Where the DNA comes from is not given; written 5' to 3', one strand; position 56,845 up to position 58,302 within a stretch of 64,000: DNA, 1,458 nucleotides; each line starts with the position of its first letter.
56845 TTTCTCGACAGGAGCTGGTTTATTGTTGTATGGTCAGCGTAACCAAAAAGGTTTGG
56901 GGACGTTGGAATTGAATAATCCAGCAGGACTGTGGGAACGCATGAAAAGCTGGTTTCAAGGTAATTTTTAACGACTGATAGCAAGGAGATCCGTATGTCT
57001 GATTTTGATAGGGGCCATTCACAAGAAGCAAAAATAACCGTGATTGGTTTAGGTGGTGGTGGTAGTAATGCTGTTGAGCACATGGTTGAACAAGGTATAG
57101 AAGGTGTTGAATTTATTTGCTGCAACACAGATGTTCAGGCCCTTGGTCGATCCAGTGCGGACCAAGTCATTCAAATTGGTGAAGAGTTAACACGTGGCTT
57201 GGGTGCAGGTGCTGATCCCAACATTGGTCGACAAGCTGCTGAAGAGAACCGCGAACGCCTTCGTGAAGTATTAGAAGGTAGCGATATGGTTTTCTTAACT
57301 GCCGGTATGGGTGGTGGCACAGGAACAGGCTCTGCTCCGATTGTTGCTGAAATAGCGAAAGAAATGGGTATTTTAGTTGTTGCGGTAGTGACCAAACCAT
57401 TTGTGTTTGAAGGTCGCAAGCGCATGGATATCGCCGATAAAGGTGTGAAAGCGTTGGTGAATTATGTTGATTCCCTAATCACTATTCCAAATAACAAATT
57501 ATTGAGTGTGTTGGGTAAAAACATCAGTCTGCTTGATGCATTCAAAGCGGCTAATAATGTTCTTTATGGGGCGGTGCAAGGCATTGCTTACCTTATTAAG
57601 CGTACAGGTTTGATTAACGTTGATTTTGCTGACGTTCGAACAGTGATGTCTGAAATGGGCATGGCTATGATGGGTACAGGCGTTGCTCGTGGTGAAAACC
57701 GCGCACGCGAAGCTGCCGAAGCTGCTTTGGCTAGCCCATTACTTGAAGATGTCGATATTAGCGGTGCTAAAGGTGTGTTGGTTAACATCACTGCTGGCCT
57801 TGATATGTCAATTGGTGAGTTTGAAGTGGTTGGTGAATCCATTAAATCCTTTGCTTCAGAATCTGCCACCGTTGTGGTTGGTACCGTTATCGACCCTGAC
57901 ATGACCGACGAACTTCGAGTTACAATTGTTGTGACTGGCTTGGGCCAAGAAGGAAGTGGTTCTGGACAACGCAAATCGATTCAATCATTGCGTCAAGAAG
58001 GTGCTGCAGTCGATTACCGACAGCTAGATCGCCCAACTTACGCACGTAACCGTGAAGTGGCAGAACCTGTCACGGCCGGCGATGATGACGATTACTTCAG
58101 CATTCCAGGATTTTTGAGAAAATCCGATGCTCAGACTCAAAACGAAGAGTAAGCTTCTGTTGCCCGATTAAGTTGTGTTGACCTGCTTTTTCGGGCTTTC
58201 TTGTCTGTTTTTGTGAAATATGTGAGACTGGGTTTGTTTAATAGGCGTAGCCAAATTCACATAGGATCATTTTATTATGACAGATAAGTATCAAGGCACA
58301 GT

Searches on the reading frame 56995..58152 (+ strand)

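Call 43: search_protein_families(library=pfam, proteins=[window:56995-58152:+], max_evalue=0.001)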
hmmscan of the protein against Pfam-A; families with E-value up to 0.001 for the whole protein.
window:56995-58152:+ (385 aa): 2 families
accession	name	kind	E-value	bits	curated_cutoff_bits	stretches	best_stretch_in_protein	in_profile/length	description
PF00091.31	Tubulin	-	2e-49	168.9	33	1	13-173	1-189/190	Tubulin/FtsZ family, GTPase domain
PF12327.13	FtsZ_C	-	1.6e-36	124.9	27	1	222-316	1-94/95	FtsZ family, C-terminal domain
